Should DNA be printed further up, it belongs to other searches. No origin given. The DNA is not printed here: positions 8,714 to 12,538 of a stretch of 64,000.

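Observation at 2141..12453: Operon coupling a STAND-type class III cyclase to two cNMP-binding patatin phospholipases and a GAF kinase: candidate nucleotide-triggered membrane-attack or signalling system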

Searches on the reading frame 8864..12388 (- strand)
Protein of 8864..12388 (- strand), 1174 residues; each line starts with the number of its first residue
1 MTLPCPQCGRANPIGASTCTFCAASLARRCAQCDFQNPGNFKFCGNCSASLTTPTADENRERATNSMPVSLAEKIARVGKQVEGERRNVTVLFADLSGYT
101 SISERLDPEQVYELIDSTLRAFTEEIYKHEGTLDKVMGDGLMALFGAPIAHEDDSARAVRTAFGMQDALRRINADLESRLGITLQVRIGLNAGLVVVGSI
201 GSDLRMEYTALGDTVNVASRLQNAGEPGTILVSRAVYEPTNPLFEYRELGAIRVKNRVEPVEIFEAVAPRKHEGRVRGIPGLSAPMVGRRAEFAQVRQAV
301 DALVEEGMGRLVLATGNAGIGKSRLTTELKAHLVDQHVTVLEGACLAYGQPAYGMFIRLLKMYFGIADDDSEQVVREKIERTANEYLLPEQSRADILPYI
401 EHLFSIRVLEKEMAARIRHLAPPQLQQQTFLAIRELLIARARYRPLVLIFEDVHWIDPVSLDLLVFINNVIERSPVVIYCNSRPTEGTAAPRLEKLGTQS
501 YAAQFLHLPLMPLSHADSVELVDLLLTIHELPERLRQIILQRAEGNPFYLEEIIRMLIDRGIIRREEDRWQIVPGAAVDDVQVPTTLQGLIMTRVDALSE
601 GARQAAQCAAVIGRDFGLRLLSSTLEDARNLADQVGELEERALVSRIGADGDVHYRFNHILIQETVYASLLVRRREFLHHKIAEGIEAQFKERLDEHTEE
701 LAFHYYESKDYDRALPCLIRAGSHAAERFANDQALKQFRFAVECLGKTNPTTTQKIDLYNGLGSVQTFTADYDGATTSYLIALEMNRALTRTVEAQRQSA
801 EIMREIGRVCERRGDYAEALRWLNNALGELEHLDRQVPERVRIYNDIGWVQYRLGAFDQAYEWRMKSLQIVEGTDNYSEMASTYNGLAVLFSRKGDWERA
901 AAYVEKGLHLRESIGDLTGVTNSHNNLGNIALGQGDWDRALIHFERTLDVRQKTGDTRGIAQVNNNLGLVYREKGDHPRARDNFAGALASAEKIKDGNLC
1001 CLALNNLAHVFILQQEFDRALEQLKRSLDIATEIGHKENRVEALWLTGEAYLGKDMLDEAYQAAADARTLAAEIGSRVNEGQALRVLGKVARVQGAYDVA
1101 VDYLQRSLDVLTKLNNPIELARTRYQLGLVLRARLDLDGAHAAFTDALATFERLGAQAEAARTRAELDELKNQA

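Call 3: search_protein_families(library=pfam, proteins=[window:8864-12388:-], max_evalue=0.01)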
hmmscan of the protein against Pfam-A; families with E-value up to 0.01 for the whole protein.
window:8864-12388:- (1174 aa): 20 families
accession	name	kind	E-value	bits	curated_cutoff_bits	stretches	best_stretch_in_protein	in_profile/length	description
PF13424.12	TPR_12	-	5.6e-50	167.9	30.1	6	922-993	4-77/77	Tetratricopeptide repeat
PF00211.25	Guanylate_cyc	-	8.5e-27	94.4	21.9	1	86-257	6-173/183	Adenylate and Guanylate cyclase catalytic domain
PF07719.23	TPR_2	-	4.2e-26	89.3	27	1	923-948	3-28/34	Tetratricopeptide repeat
PF13191.12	AAA_16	-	3.8e-23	83.2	32.6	1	286-478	2-166/167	AAA ATPase domain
PF00515.34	TPR_1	-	6.3e-23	80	27.8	1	923-951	3-31/34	Tetratricopeptide repeat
PF13374.12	TPR_10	-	4e-21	74.8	27.5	1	925-954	6-35/42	Tetratricopeptide repeat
PF13176.12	TPR_7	-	3.2e-20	70.9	27.9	1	924-956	2-34/36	Tetratricopeptide repeat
PF13432.12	TPR_16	-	1.2e-14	54.9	32.7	2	926-990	2-60/65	Tetratricopeptide repeat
PF17874.7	TPR_MalT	-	1.1e-13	51.6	45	2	804-1073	44-312/336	MalT-like TPR region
PF13181.12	TPR_8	-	1.4e-09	37.8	25.7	0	961-988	1-28/34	Tetratricopeptide repeat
PF24885.1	TPR_NPHP3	-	4.1e-08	33.3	100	0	774-916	73-218/239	Nephrocystin-3 TPR domain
PF13431.12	TPR_17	-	3.5e-07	30.4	24.4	0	922-941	14-33/34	Tetratricopeptide repeat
PF12773.13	DZR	-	6.1e-07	29.9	27.3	1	5-47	1-44/45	Double zinc ribbon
PF14938.12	SNAP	-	1.3e-06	28.6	25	0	874-1022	28-176/282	Soluble NSF attachment protein, SNAP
PF13401.12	AAA_22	-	5.2e-05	24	27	1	310-470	6-110/130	AAA domain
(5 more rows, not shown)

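Call 4: search_protein_families(library=padloc, proteins=[window:8864-12388:-], max_evalue=0.01)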
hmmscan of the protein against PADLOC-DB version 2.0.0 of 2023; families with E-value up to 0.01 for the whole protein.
window:8864-12388:- (1174 aa): 13 families
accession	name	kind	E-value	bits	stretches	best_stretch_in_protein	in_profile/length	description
PDLC00734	PycC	-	1e-28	98.6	1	74-238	175-342/374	Pycsar cyclase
PDLC01169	TPR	-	1.4e-22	78.3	3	881-993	109-220/252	TPR repeats containing protein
PDLC02367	PycC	-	5.5e-17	59.9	1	83-242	38-194/226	-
PDLC02370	PycC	-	5.6e-15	53.5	1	85-239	78-237/340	-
PDLC02369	PycC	-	1.4e-14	52.2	1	85-238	43-189/248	-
PDLC00765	PycC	-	2.6e-13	47.8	1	77-241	247-413/477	Pycsar cyclase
PDLC00764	PycC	-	7.4e-13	46.2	1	85-231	91-244/449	Pycsar cyclase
PDLC00766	PycC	-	2.9e-10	38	1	85-244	40-199/232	Pycsar cyclase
PDLC02366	PycC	-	2.6e-09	34.6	1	85-239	274-432/486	-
PDLC00763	PycC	-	4.7e-06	24.2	1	87-238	52-205/268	Pycsar cyclase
PDLC00767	PycC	-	0.0001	19.7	1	85-236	89-245/337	Pycsar cyclase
PDLC00762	PycC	-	0.00028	17.9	1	148-235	113-202/508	Pycsar cyclase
PDLC02907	TPR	-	0.0059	13.2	0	795-947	572-706/864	-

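Call 5: search_protein_families(library=ncbifam, proteins=[window:8864-12388:-], max_evalue=0.001)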
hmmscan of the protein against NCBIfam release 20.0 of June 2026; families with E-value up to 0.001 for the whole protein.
window:8864-12388:- (1174 aa): 20 families
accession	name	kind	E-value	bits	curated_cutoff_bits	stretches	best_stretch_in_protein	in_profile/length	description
TIGR03903.1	TOMM_kin_cyc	equivalog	1e-74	252.1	705.75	1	77-747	276-923/1267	TOMM system kinase/cyclase fusion protein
NF053520.1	HK_Porph_FimS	equivalog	2.5e-30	105.4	600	2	931-1108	134-311/618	sensor histidine kinase FimS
NF041717.1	HaaA_phane_TPR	equivalog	1.1e-28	99.8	1125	2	726-994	611-865/882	cyclophane-containing RiPP biosynthesis TPR protein HaaT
NF053617.1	SARPRegAfsRStmc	equivalog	2.5e-15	55.6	1430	2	839-1063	734-958/986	SARP-family global regulator AfsR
TIGR02521.1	type_IV_pilW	equivalog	1e-10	41.6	154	1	879-1047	63-209/234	type IV pilus biogenesis/stability protein PilW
NF002725.1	PRK02603.1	equivalog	3.2e-10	40.3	143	0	931-1015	45-120/173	photosystem I assembly protein Ycf3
TIGR02917.1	PEP_TPR_lipo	equivalog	3e-09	35.3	312.2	1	967-1072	62-156/899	XrtA/PEP-CTERM system TPR-repeat protein PrsT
NF040959.1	MamA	equivalog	3.1e-09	36.6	200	0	796-985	33-197/204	magnetosome protein MamA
NF033762.1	social_mot_Tgl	equivalog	2.6e-08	33.5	225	1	879-1026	63-195/252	social motility TPR repeat lipoprotein Tgl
NF058541.1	SusR_regulator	equivalog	2e-07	30.6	480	1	874-1042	119-282/515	SusR family glycan utilization regulator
NF053779.1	BT3442_fam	equivalog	3.1e-07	29.5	940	1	943-1114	84-256/563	BT3442 family protein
NF053720.1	NsdA_fam_reg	subfamily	2.3e-06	27.4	75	1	961-1171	201-414/432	NsdA family TPR-like regulatory protein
NF052312.1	T9SS_PorW_SprE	equivalog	2.3e-06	26.5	250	0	806-967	222-375/716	type IX secretion system periplasmic lipoprotein PorW/SprE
NF058673.1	LipAdnlyCyLipJMY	equivalog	2.5e-06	26.5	800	1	73-238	280-420/449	bifunctional lipase/adenylate cyclase LipJ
NF011149.0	PRK14559.1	equivalog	2.7e-06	26.4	374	1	3-118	2-106/642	serine/threonine phosphatase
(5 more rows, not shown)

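Call 56: find_homologous_proteins(query=window:8864-12388:-, max_evalue=1e-30)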
Query window:8864-12388:- (1174 aa): 7885 proteins with E <= 1e-30 among 8000 candidates; the best 120 are listed.
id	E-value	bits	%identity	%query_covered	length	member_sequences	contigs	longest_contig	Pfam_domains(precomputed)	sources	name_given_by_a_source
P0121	0.0e+0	2461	100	94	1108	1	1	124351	PF13431.13,PF13176.13,PF24885.2,PF13191.13,PF13374.13,PF17874.8,PF00515.35,PF13424.13,PF28559.1,PF14938.13,PF13432.13,PF00211.26,PF13181.13,PF07719.24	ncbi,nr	ncbi:MAG: tetratricopeptide repeat protein [Chloroflexi bacterium]|nr:tetratricopeptide repeat prote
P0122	0.0e+0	1910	74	99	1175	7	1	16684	PF13240.12,PF13176.13,PF24885.2,PF13191.13,PF13374.13,PF17874.8,PF12773.14,PF00515.35,PF13424.13,PF13432.13,PF00211.26,PF13181.13,PF07719.24,PF13174.13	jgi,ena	-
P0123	0.0e+0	1901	72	100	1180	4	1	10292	PF10602.16,PF13431.13,PF23558.2,PF13176.13,PF24885.2,PF13191.13,PF13374.13,PF17874.8,PF12773.14,PF00515.35,PF13424.13,PF28559.1,PF00211.26,PF13181.13,PF07719.24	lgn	-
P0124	0.0e+0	1661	65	99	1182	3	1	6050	PF10602.16,PF13240.12,PF24463.2,PF23558.2,PF13176.13,PF24885.2,PF13428.13,PF13191.13,PF13374.13,PF17874.8,PF12773.14,PF00515.35,PF13424.13,PF13432.13,PF00211.26,PF13181.13,PF07719.24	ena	-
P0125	0.0e+0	1642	64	100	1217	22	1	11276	PF10602.16,PF13240.12,PF24463.2,PF13176.13,PF24885.2,PF13428.13,PF13191.13,PF13374.13,PF07721.21,PF17874.8,PF12773.14,PF00515.35,PF13424.13,PF14938.13,PF00211.26,PF13181.13,PF07719.24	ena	-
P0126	0.0e+0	1637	64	99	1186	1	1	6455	PF10602.16,PF13431.13,PF13240.12,PF13414.13,PF24463.2,PF13176.13,PF24885.2,PF13401.13,PF13191.13,PF13374.13,PF07721.21,PF17874.8,PF12773.14,PF00515.35,PF12895.14,PF13424.13,PF28559.1,PF14938.13,PF13432.13,PF00211.26,PF13181.13,PF07719.24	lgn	-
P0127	0.0e+0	1637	65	100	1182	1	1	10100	PF25063.1,PF13240.12,PF24463.2,PF13176.13,PF24885.2,PF13428.13,PF13191.13,PF13374.13,PF07721.21,PF14559.13,PF17874.8,PF12773.14,PF00515.35,PF13424.13,PF13432.13,PF00211.26,PF13181.13,PF07719.24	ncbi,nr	ncbi:MAG: tetratricopeptide repeat protein [Anaerolineales bacterium]|nr:tetratricopeptide repeat pr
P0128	0.0e+0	1626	64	99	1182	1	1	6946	PF13240.12,PF24463.2,PF13176.13,PF24885.2,PF13428.13,PF13191.13,PF13374.13,PF07721.21,PF17874.8,PF12773.14,PF00515.35,PF13424.13,PF00211.26,PF13181.13,PF07719.24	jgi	jgi:class 3 adenylate cyclase/predicted ATPase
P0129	0.0e+0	1625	63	100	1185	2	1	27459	PF13240.12,PF13176.13,PF24885.2,PF13428.13,PF13191.13,PF13374.13,PF07721.21,PF17874.8,PF12773.14,PF00515.35,PF13424.13,PF00211.26,PF13181.13,PF07719.24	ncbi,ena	-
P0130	0.0e+0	1618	63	100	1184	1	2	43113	PF17874.8,PF12773.14,PF00515.35,PF13424.13,PF13176.13,PF24885.2,PF00211.26,PF07719.24,PF13191.13,PF13374.13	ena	-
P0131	0.0e+0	1618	64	99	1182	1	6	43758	PF10602.16,PF23558.2,PF13176.13,PF24885.2,PF13401.13,PF13428.13,PF13191.13,PF13374.13,PF17874.8,PF12773.14,PF00515.35,PF13424.13,PF00211.26,PF13181.13,PF07719.24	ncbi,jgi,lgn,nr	ncbi:MAG: tetratricopeptide repeat protein [Chloroflexi bacterium]|nr:tetratricopeptide repeat prote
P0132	0.0e+0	1612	63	100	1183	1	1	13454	PF13240.12,PF13176.13,PF24885.2,PF13428.13,PF13191.13,PF13374.13,PF14559.13,PF17874.8,PF12773.14,PF00515.35,PF13424.13,PF13432.13,PF00211.26,PF13181.13,PF07719.24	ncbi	-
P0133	0.0e+0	1609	63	99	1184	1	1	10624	PF13240.12,PF13414.13,PF24463.2,PF13176.13,PF24885.2,PF13191.13,PF13374.13,PF17874.8,PF12773.14,PF00515.35,PF13424.13,PF28559.1,PF21033.5,PF14938.13,PF13432.13,PF00211.26,PF13181.13,PF07719.24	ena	-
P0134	0.0e+0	1609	62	100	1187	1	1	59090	PF13240.12,PF13176.13,PF13401.13,PF13191.13,PF13374.13,PF17874.8,PF12773.14,PF00515.35,PF13424.13,PF00211.26,PF13181.13,PF07719.24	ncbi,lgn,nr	ncbi:MAG: tetratricopeptide repeat protein [Chloroflexi bacterium]|nr:tetratricopeptide repeat prote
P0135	0.0e+0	1607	63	100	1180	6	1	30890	PF13176.13,PF24885.2,PF13428.13,PF13191.13,PF13374.13,PF07721.21,PF17874.8,PF12773.14,PF00515.35,PF13424.13,PF13432.13,PF00211.26,PF07719.24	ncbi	-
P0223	1.0e-290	986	44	99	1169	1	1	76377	PF13240.12,PF13414.13,PF13176.13,PF13191.13,PF13374.13,PF17874.8,PF12773.14,PF00515.35,PF13424.13,PF00211.26,PF13181.13,PF07719.24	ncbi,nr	ncbi:MAG: tetratricopeptide repeat protein [Chloroflexi bacterium]|nr:tetratricopeptide repeat prote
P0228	4.5e-279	947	43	98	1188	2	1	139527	PF13240.12,PF24463.2,PF13176.13,PF13401.13,PF13191.13,PF13374.13,PF17874.8,PF12773.14,PF00515.35,PF13424.13,PF28559.1,PF00211.26,PF13181.13,PF07719.24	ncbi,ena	-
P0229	7.7e-272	923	42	100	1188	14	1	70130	PF13240.12,PF24463.2,PF13176.13,PF13401.13,PF13428.13,PF13191.13,PF13374.13,PF17874.8,PF12773.14,PF00515.35,PF13424.13,PF28559.1,PF00211.26,PF13181.13,PF07719.24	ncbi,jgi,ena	jgi:class 3 adenylate cyclase/tetratricopeptide (TPR) repeat protein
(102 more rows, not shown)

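Call 57: find_encoding_contigs(protein=P0223, flank=8000, max_places=1)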
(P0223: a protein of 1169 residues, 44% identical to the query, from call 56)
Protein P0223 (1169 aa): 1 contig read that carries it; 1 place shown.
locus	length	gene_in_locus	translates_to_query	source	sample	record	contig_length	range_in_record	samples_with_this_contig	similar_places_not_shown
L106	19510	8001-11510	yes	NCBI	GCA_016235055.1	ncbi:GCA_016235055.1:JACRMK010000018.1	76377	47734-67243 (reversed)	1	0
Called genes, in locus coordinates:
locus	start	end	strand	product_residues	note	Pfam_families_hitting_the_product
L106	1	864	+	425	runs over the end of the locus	-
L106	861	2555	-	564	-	PF00501:AMP-binding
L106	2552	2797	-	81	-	-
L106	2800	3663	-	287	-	-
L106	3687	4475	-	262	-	PF01522:Polysacc_deac_1 (weak)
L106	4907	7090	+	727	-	PF09913:DUF2142 (weak), PF13231:PMT_2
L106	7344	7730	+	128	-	-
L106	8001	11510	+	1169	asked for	PF12773:DZR, PF13240:Zn_Ribbon_1 (faint), PF00211:Guanylate_cyc, PF13191:AAA_16, PF17874:TPR_MalT, PF13424:TPR_12, PF17874:TPR_MalT, PF13424:TPR_12 (weak), +6 more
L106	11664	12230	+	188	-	PF09335:VTT_dom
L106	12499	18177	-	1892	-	PF13205:Big_5, PF11974:bMG3, PF01835:MG2, PF17962:bMG6, PF07703:A2M_BRD, PF00207:A2M, PF07678:TED_complement (weak), PF17973:bMG10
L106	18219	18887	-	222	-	PF02586:SRAP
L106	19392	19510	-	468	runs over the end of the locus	PF07992:Pyr_redox_2 (weak)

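Call 58: find_encoding_contigs(protein=P0228, flank=8000, max_places=1)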
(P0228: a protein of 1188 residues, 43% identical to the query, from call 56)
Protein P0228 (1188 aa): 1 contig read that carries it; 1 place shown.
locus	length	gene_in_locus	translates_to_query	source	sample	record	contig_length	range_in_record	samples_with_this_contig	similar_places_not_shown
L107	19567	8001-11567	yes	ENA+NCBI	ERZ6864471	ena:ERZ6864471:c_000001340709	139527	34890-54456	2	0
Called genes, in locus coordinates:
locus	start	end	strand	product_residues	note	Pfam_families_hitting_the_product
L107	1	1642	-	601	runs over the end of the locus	PF00664:ABC_membrane, PF00005:ABC_tran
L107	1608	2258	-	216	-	PF00440:TetR_N, PF17932:TetR_C_24 (weak), PF13305:TetR_C_33 (weak)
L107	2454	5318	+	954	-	PF07691:PA14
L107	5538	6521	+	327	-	PF07992:Pyr_redox_2, PF13738:Pyr_redox_3, PF00070:Pyr_redox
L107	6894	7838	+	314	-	PF13237:Fer4_10, PF14697:Fer4_21, PF12838:Fer4_7, PF13187:Fer4_9, PF00037:Fer4 (weak)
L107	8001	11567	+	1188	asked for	PF12773:DZR, PF13240:Zn_Ribbon_1 (weak), PF24463:DUF7577 (weak), PF00211:Guanylate_cyc, PF13191:AAA_16, PF13424:TPR_12, PF17874:TPR_MalT, PF13424:TPR_12, +8 more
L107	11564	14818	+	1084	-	PF13432:TPR_16 (faint), PF25873:WHD_MalT, PF13424:TPR_12, PF17874:TPR_MalT (weak), PF13424:TPR_12, PF17874:TPR_MalT, PF13424:TPR_12 (weak), PF03704:BTAD, +10 more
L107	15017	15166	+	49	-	-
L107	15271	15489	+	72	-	PF14407:Frankia_peptide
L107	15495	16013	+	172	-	PF00072:Response_reg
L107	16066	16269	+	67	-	-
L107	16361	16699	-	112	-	PF01906:YbjQ_1, PF23025:YbjQ_2 (faint)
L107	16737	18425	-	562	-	PF16949:ABC_tran_2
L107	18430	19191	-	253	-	PF00005:ABC_tran, PF13304:AAA_21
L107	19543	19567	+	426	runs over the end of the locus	PF03979:Sigma70_r1_1, PF00140:Sigma70_r1_2, PF04542:Sigma70_r2, PF04539:Sigma70_r3, PF04545:Sigma70_r4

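Call 59: find_encoding_contigs(protein=P0229, flank=8000, max_places=1)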
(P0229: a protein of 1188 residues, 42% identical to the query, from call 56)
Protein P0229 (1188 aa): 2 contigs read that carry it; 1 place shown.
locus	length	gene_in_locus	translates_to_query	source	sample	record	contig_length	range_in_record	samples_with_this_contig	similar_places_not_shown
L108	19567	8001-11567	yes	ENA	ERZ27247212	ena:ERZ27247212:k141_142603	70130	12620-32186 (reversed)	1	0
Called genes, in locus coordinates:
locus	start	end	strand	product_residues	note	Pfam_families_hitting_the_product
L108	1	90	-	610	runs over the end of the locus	PF00664:ABC_membrane, PF13401:AAA_22 (faint), PF00005:ABC_tran, PF00004:AAA (faint), PF13304:AAA_21 (faint)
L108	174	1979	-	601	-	PF00664:ABC_membrane, PF00005:ABC_tran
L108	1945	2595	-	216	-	PF00440:TetR_N, PF17932:TetR_C_24 (weak)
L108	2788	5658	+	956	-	PF07691:PA14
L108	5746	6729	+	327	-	PF00890:FAD_binding_2 (faint), PF07992:Pyr_redox_2, PF13738:Pyr_redox_3, PF00070:Pyr_redox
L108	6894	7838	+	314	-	PF13237:Fer4_10, PF14697:Fer4_21, PF12838:Fer4_7, PF13187:Fer4_9, PF00037:Fer4 (weak)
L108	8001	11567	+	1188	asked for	PF12773:DZR, PF13240:Zn_Ribbon_1 (weak), PF24463:DUF7577 (weak), PF00211:Guanylate_cyc, PF13191:AAA_16, PF13424:TPR_12, PF17874:TPR_MalT, PF13424:TPR_12, +9 more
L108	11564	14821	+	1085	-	PF13432:TPR_16 (faint), PF25873:WHD_MalT, PF13424:TPR_12, PF17874:TPR_MalT (weak), PF13424:TPR_12, PF17874:TPR_MalT, PF13424:TPR_12 (weak), PF03704:BTAD, +12 more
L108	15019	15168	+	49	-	-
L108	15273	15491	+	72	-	PF14407:Frankia_peptide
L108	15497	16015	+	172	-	PF00072:Response_reg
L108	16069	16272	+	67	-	-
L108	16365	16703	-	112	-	PF01906:YbjQ_1, PF23025:YbjQ_2 (faint)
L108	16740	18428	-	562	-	PF16949:ABC_tran_2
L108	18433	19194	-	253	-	PF00005:ABC_tran, PF13304:AAA_21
